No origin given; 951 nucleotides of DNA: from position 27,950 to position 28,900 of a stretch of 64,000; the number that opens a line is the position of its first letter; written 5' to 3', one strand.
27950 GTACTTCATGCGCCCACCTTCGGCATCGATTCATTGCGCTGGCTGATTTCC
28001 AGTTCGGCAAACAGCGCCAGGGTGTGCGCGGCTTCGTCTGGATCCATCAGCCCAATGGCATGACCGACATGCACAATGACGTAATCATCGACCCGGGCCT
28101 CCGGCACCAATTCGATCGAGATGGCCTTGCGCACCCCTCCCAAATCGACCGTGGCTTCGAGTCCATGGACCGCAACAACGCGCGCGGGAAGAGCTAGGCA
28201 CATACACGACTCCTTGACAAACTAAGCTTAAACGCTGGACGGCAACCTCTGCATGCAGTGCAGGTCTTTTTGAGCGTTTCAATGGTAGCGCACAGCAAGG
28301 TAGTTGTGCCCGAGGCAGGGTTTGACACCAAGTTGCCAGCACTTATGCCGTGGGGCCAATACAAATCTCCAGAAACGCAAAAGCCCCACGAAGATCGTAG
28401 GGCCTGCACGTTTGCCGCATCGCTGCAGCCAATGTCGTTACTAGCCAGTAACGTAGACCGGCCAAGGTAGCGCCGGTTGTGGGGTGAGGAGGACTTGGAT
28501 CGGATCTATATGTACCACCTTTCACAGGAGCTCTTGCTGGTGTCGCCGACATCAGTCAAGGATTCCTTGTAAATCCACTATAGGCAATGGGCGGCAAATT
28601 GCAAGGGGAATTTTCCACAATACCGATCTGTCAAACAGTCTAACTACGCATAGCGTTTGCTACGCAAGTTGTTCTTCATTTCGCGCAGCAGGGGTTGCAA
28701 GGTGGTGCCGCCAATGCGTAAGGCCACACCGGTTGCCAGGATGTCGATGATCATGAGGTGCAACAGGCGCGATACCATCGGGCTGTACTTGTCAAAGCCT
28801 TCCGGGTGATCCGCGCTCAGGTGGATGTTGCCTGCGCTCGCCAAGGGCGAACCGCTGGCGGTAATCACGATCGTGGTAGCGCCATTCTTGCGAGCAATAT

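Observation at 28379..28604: Candidate ~190-nt sRNA with its own promoter, terminator and anti-Shine-Dalgarno tract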

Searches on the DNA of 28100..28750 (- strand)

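Call 6: search_rna_families(source=window, start=28100, end=28750, threshold=evalue, max_evalue=10)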
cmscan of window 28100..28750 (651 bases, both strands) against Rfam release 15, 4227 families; matches with E-value up to 10: 0.
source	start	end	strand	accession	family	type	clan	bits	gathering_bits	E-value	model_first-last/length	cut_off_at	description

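Call 47: search_dna_similar(query=window:28355-28643:-, collection=plasmids, mode=distant, max_evalue=0.01)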
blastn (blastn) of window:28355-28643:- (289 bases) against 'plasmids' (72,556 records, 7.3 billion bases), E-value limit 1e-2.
No match.

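Call 68: build_rna_model(alignment_id=A3)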
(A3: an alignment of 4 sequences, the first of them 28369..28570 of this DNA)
Model R1 built from alignment A3 (4 sequences, 206 columns); structure: RNAalifold consensus.
model positions 205; base pairs 59; branch points 5; effective number of sequences 1.35; information 0.59 bits per position. Calibrated on 0.2 Mb of random sequence (short: E-values are rough).
structure used (alignment columns):
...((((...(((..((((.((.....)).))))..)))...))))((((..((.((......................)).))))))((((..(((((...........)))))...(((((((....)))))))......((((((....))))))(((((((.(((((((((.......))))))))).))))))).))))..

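Call 69: search_with_rna_model(model_id=R1, sources=[window, L001, L002, L003, L004, L005, L006, L007, L008, L009, L010, L011, L012, L013, L014, L015, L016, L017, L018, L019, L020, L021, L022, L023, L024, L025, L026, L027, L028, L029, L030, L031, L032, L033, L034, L035, L036, L037, L038, L039, L040, L041, L042, L043, L044, L045, L046, L047, L048, L049, L050, L051, L052, L053, L054, L055, L056, L057, L058, L059, L060, L061, L062, L063, L064, L065, L066, L067, L068, L069, L070, L071, L072, L073, L074, L075, L076, L077, L078, L079, L080, L161, L162, L163, L164, L173, L174, L175, L176, L177, L178, L179, L180, L181, L182, L183, L184, L185], max_evalue=1)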
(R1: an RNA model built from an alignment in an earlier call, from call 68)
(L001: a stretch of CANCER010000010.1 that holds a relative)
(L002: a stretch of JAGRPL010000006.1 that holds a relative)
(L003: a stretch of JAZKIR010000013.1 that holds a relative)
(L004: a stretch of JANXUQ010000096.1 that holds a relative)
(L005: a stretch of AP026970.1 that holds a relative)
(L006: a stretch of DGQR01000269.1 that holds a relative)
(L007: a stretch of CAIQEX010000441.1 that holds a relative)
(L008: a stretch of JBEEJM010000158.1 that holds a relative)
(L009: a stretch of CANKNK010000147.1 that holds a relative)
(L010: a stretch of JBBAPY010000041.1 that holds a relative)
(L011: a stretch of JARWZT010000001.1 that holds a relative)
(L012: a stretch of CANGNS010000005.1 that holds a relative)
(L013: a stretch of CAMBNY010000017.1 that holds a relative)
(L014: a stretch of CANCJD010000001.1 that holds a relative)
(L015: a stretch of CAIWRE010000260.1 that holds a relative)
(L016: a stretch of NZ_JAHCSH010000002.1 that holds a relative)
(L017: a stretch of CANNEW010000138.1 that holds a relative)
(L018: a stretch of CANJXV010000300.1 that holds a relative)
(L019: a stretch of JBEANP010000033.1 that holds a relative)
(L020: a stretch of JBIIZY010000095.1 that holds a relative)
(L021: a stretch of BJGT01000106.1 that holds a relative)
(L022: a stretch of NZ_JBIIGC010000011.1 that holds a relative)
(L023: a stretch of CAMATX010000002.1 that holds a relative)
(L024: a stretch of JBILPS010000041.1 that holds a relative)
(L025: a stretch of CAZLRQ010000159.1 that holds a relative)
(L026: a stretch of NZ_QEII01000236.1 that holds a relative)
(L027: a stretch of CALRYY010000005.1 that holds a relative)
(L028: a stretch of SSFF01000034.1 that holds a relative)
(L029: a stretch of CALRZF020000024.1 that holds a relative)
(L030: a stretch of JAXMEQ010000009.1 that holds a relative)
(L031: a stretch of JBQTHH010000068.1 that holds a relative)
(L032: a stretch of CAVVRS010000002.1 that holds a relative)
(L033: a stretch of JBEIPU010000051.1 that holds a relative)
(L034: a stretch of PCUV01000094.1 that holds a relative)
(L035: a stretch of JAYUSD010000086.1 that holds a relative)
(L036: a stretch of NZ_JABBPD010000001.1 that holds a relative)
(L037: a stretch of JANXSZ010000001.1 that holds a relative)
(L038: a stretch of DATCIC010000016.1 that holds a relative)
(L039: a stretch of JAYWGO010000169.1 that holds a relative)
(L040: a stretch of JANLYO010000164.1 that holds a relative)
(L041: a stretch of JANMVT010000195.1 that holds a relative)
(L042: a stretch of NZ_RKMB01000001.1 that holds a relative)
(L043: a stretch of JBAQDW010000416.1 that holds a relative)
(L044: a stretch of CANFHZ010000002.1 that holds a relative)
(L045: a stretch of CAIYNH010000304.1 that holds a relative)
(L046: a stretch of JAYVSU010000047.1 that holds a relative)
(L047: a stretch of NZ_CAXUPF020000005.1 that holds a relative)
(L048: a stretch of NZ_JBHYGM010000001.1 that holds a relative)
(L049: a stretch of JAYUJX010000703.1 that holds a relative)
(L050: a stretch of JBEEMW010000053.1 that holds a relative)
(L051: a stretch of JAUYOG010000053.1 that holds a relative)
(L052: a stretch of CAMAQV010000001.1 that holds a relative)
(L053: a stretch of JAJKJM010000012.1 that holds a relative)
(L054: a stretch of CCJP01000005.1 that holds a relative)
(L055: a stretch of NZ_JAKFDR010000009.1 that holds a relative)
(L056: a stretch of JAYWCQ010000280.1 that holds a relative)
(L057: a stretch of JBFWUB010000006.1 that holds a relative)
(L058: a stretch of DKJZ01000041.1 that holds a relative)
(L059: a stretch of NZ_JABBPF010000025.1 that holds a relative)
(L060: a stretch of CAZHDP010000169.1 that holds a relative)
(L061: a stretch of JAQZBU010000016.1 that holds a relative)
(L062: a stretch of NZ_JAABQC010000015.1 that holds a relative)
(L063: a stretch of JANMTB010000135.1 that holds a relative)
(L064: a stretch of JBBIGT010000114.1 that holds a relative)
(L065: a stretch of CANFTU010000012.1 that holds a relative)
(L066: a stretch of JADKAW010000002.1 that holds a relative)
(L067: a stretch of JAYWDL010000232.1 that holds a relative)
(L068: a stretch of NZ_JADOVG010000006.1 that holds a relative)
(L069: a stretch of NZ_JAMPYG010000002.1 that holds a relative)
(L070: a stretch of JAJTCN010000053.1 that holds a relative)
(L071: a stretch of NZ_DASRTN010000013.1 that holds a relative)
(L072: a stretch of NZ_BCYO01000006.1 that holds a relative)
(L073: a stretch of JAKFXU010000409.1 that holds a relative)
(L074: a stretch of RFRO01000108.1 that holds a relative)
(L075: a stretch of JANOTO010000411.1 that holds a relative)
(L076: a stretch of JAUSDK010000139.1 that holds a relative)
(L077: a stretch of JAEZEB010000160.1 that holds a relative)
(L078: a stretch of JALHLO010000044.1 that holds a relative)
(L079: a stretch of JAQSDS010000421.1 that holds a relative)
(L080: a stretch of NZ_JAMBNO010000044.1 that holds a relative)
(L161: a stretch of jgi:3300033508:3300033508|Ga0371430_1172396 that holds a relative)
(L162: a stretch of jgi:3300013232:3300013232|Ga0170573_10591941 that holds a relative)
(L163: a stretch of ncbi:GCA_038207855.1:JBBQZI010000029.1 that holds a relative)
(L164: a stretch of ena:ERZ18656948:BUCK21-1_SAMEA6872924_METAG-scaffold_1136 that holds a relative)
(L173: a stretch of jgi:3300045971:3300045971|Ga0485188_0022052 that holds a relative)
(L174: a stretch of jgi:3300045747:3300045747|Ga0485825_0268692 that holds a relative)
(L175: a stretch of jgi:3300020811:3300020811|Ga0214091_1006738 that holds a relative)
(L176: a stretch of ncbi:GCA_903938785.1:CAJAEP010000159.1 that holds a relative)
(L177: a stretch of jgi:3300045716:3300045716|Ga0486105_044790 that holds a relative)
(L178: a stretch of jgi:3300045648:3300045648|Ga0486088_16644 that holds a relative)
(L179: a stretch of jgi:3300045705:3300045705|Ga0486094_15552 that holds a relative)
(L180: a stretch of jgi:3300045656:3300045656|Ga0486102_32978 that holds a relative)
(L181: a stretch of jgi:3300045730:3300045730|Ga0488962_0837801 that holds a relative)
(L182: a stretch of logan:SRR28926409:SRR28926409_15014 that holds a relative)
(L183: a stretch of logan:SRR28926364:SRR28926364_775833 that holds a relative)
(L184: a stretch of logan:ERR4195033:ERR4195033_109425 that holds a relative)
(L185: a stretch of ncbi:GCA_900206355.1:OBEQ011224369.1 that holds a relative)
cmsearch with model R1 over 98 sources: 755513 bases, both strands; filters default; matches with E-value up to 1: 7.
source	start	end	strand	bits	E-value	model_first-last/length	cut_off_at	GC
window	28366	28570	-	217.8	2.3e-64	1-205/205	no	0.55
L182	672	873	+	210.3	4.6e-62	1-205/205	no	0.52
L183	99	300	+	210.3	4.6e-62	1-205/205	no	0.52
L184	2063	2262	+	208.4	1.8e-61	1-205/205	no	0.55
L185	287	490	+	181.7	2.7e-53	1-205/205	no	0.53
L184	2065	2108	-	11.6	0.4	4-45/205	no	0.59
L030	5313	5339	+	10.4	0.97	165-191/205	no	0.59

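Call 70: search_with_rna_model(model_id=R1, sources=[L081, L082, L083, L084, L085, L086, L087, L088, L089, L090, L091, L092, L093, L094, L095, L096, L097, L098, L099, L100, L101, L102, L103, L104, L105, L106, L107, L108, L109, L110, L111, L112, L113, L114, L115, L116, L117, L118, L119, L120, L121, L122, L123, L124, L125, L126, L127, L128, L129, L130, L131, L132, L133, L134, L135, L136, L137, L138, L139, L140, L141, L142, L143, L144, L145, L146, L147, L148, L149, L150, L151, L152, L153, L154, L155, L156, L157, L158, L159, L160, L186, L187, L188, L189, L190, L191], max_evalue=1)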
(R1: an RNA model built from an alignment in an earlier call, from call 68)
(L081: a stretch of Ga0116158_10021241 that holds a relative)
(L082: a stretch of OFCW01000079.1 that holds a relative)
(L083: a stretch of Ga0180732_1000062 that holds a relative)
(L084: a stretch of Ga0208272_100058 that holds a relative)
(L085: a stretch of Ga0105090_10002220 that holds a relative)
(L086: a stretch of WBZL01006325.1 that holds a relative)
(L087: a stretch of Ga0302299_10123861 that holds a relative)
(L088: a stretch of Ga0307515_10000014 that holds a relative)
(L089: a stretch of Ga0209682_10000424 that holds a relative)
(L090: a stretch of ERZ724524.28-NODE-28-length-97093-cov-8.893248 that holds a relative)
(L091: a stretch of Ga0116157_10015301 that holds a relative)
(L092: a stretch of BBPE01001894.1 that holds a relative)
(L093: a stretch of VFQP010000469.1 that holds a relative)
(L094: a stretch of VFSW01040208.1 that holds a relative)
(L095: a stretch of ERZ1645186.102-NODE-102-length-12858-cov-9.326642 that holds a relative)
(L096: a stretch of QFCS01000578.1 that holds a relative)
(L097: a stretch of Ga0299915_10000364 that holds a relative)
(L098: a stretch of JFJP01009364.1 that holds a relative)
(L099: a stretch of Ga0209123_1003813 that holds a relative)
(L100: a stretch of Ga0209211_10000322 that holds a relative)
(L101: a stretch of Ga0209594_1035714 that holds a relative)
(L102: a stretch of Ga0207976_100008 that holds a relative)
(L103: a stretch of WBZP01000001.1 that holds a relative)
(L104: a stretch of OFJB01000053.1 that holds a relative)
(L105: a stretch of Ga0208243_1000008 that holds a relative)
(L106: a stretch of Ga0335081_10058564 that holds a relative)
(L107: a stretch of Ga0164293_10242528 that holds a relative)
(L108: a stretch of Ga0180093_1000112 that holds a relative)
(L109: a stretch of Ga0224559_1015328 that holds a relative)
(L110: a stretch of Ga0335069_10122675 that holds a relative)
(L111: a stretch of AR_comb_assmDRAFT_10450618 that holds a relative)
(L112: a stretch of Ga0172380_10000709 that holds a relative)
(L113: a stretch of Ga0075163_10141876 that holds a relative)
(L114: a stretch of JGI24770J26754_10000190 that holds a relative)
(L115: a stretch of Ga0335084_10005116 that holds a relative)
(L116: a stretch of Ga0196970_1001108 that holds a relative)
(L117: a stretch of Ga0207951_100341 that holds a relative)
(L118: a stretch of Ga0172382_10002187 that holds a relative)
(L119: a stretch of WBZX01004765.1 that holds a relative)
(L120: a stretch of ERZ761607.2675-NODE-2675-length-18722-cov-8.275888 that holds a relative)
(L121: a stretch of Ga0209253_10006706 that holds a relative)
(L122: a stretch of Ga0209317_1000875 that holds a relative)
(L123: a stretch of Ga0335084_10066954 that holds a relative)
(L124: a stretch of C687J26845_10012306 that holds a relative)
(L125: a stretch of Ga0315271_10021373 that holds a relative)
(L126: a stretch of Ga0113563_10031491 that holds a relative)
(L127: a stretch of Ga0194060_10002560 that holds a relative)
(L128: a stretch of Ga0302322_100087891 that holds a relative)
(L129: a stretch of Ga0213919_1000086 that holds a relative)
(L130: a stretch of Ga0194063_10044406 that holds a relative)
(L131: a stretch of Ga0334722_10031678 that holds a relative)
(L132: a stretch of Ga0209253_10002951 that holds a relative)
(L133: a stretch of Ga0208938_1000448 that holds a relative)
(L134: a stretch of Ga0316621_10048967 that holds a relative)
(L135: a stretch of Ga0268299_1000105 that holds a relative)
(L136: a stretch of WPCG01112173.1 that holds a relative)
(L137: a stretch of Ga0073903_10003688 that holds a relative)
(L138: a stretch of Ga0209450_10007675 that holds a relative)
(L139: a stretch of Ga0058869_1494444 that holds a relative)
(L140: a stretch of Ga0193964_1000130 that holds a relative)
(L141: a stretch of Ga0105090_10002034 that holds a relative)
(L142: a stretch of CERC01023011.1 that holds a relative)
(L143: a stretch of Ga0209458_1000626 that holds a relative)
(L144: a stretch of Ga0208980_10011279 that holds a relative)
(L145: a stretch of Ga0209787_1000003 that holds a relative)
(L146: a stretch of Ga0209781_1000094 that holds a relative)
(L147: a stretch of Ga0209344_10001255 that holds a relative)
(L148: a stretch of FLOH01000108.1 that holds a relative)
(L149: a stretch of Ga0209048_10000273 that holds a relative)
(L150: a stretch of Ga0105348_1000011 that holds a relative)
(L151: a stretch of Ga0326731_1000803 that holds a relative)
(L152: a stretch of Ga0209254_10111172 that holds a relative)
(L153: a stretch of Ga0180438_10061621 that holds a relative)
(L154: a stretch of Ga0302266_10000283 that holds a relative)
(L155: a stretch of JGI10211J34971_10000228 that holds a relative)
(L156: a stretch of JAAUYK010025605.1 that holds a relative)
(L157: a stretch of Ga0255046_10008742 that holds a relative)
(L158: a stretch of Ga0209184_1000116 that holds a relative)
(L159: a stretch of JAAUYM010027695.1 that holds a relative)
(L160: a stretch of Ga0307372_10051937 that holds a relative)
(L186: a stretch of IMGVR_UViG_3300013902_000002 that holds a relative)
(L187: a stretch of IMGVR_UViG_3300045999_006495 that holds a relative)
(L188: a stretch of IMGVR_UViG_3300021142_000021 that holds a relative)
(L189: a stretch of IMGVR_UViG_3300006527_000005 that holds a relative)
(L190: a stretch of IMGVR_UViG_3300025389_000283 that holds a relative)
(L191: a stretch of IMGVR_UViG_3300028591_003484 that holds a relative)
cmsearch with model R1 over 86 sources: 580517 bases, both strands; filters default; matches with E-value up to 1: 2.
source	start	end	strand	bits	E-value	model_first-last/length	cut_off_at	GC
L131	2800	2956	+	15.7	0.018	1-205/205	no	0.67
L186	1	61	-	11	0.48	1-68/205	3'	0.33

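Call 76: search_dna_similar(query=window:28366-28610:-, collection=phages, mode=distant, max_evalue=0.01)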
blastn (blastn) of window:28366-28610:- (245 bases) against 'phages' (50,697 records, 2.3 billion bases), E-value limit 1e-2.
No match.

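Call 83: search_rna_families(sources=[L182, L184, L185], threshold=evalue, max_evalue=10)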
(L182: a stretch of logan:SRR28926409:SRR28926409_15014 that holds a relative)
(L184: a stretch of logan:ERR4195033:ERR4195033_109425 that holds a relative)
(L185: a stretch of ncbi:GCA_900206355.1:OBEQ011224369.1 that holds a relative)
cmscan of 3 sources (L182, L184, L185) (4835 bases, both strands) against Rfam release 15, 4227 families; matches with E-value up to 10: 7.
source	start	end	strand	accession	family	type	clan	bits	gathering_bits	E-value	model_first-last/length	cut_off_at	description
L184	342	367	+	RF02765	Ysr209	Gene; sRNA;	-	22.2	59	1.7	1-46/46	no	Yersinia sRNA 209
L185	388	485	+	RF01772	rnk_pseudo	Cis-reg; leader;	-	22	55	2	1-108/108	no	Pseudomonas rnk leader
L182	809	868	+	RF01772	rnk_pseudo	Cis-reg; leader;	-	21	55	3.3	1-108/108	no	Pseudomonas rnk leader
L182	347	373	+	RF04224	mir-9229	Gene; miRNA;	-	20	71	2.3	27-53/76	no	mir-9229 microRNA precursor family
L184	1507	1580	+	RF00610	SNORD110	Gene; snRNA; snoRNA; CD-box;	CL00076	20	64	2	1-71/71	no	Small nucleolar RNA SNORD110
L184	2200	2231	+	RF02470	Ms_IGR-8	Gene; sRNA;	-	17.6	44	2.2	1-63/63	no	Mycobacterium sRNA Ms_IGR-8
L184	2123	2172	+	RF01116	Yfr1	Gene; sRNA;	-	16.5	38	8.8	1-59/59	no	Cyanobacterial functional RNA 1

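Call 89: search_dna_similar(query=L185:250-490:+, collection=plasmids, mode=distant, max_evalue=0.01)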
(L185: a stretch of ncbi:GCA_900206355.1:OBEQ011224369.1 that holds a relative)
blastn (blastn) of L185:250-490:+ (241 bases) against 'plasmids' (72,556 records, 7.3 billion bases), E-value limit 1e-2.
No match.

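Call 90: search_dna_similar(query=L182:630-873:+, collection=plasmids, mode=distant, max_evalue=0.01)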
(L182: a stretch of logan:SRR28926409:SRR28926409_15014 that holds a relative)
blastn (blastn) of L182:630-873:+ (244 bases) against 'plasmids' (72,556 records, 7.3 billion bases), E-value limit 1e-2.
No match.
